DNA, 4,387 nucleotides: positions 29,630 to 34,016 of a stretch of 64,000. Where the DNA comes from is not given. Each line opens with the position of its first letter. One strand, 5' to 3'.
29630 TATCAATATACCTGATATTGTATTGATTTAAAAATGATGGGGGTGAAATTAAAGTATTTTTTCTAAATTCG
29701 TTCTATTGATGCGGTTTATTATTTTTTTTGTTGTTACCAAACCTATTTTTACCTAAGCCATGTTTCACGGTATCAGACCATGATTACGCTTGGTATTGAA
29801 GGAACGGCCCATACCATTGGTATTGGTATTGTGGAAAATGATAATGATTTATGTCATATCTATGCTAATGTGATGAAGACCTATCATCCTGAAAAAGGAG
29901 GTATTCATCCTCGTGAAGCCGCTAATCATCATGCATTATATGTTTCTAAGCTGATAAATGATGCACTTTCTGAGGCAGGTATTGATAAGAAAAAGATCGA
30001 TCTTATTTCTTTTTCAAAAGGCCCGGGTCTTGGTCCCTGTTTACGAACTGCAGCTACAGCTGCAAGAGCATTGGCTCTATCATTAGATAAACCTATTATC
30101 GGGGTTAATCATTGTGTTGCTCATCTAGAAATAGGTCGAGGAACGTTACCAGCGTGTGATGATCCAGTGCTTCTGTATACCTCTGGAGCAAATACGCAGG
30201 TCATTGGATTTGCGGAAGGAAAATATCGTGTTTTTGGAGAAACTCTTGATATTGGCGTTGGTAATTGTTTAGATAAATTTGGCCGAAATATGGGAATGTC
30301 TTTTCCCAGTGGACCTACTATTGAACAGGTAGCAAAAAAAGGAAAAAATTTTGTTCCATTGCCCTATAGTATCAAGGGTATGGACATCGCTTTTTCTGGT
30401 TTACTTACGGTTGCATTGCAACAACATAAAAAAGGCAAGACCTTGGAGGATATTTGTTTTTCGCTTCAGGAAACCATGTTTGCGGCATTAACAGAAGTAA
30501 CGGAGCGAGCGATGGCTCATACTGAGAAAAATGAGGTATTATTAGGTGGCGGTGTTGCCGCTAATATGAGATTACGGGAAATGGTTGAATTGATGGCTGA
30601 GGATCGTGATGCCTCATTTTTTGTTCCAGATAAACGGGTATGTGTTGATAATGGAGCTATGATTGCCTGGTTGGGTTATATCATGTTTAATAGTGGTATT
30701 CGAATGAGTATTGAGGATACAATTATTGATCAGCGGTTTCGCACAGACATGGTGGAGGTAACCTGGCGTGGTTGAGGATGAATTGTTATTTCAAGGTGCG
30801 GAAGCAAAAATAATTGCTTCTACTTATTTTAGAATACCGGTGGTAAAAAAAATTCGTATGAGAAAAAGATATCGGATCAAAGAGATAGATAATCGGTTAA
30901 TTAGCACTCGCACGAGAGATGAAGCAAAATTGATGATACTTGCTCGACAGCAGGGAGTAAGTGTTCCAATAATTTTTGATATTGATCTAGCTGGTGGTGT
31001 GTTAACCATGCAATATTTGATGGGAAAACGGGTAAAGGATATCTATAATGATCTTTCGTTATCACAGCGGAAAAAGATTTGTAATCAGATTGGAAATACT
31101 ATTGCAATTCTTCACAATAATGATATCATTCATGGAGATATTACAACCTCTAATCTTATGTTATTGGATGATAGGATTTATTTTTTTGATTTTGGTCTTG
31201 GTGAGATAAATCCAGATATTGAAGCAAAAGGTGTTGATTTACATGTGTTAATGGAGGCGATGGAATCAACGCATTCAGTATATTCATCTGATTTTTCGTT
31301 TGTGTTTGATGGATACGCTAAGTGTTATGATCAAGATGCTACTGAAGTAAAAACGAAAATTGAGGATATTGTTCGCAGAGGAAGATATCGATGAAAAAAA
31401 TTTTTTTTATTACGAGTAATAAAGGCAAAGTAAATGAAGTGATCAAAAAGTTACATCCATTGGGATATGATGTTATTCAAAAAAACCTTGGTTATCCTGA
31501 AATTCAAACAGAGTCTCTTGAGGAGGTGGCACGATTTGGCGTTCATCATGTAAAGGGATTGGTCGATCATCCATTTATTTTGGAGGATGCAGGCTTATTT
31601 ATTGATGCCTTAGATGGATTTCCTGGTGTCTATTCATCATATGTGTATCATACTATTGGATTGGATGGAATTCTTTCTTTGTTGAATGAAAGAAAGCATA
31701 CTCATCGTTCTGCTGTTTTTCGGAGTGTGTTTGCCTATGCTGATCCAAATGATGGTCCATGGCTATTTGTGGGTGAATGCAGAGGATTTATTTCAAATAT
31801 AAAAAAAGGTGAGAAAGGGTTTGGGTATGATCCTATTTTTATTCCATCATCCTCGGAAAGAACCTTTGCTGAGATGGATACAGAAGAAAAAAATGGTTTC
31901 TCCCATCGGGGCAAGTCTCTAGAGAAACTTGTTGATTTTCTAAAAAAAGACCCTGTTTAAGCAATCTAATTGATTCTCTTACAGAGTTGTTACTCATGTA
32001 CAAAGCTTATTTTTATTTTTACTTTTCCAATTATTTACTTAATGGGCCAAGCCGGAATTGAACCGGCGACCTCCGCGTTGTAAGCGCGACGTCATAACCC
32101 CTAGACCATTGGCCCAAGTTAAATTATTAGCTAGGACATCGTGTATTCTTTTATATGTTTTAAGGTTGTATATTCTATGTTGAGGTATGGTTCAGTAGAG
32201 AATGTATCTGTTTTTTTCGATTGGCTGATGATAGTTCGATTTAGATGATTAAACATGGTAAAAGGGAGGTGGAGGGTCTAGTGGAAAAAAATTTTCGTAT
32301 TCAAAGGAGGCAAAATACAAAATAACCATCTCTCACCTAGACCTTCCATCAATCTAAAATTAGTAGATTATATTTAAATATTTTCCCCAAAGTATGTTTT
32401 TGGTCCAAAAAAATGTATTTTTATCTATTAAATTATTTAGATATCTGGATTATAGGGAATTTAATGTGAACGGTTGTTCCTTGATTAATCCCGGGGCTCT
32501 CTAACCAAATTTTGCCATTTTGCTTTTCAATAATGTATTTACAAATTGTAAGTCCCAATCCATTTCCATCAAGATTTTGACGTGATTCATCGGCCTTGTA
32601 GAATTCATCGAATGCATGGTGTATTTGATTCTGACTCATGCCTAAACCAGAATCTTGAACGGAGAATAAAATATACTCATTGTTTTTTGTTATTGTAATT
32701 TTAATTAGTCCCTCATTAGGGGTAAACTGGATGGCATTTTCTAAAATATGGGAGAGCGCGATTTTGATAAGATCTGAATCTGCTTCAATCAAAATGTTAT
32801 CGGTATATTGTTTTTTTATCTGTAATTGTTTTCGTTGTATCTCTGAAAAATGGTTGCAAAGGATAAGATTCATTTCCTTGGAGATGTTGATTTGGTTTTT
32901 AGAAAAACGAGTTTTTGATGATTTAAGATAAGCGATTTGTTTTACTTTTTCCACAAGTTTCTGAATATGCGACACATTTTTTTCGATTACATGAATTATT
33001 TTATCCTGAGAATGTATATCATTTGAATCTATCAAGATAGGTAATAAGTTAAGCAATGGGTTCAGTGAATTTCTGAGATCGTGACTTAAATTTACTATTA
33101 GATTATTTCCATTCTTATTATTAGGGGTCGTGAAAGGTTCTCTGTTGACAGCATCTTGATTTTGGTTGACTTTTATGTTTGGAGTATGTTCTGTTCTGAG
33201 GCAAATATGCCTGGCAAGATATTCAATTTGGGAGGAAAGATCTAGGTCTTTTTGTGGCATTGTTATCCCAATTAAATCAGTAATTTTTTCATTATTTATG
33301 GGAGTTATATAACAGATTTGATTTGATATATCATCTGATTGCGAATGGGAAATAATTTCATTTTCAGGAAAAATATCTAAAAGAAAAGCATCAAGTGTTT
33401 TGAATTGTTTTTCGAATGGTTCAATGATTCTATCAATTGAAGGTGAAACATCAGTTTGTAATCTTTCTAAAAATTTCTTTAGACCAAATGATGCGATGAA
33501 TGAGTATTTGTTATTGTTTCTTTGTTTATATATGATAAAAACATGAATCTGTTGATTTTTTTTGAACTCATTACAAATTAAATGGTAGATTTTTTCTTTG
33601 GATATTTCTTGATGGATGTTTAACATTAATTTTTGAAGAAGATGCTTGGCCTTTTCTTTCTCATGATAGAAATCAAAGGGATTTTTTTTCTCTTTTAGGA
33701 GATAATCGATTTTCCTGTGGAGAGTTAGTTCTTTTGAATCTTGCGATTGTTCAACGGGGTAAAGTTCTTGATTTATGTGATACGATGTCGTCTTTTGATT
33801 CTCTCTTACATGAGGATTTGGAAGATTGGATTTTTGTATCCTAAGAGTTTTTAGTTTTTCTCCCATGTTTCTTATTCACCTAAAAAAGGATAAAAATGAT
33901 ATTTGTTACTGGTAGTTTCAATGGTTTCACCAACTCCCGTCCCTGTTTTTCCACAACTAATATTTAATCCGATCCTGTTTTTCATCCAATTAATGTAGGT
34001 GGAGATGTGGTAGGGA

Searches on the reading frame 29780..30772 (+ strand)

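Call 55: search_protein_families(library=pfam, proteins=[window:29780-30772:+], max_evalue=0.00001)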
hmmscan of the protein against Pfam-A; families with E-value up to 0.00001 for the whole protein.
window:29780-30772:+ (331 aa): 2 families
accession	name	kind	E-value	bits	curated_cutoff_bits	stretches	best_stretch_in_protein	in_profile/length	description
PF00814.31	TsaD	-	5e-83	279.3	24.8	1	28-297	6-264/264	tRNA N6-adenosine threonylcarbamoyltransferase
PF22521.2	HypF_C_2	-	1.1e-10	42.1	27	1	181-292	123-236/241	Carbamoyltransferase, Kae1-like Domain, second subdomain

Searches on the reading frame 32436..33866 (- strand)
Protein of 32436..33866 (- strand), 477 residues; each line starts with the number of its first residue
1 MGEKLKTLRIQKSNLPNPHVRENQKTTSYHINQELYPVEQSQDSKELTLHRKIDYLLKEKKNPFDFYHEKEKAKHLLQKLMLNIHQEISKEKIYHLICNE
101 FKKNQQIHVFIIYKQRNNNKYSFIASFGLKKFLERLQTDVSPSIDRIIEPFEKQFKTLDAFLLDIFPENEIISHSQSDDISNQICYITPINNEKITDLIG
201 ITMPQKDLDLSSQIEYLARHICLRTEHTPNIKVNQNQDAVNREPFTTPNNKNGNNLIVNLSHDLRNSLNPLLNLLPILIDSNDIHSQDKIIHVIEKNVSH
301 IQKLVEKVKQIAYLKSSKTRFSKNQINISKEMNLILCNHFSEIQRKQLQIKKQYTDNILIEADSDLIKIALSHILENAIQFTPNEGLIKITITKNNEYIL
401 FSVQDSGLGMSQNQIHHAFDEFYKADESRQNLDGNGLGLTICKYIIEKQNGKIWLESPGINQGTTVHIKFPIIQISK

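Call 55: search_protein_families(library=pfam, proteins=[window:32436-33866:-], max_evalue=0.00001)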
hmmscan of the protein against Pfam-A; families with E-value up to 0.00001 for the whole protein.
window:32436-33866:- (477 aa): 2 families
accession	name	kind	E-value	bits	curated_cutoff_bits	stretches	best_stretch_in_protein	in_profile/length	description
PF02518.31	HATPase_c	-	4.1e-23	82.4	26.4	1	363-472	2-109/111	Histidine kinase-, DNA gyrase B-, and HSP90-like ATPase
PF00512.31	HisKA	-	3.3e-06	27.5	26.9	1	256-312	5-61/66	His Kinase A (phospho-acceptor) domain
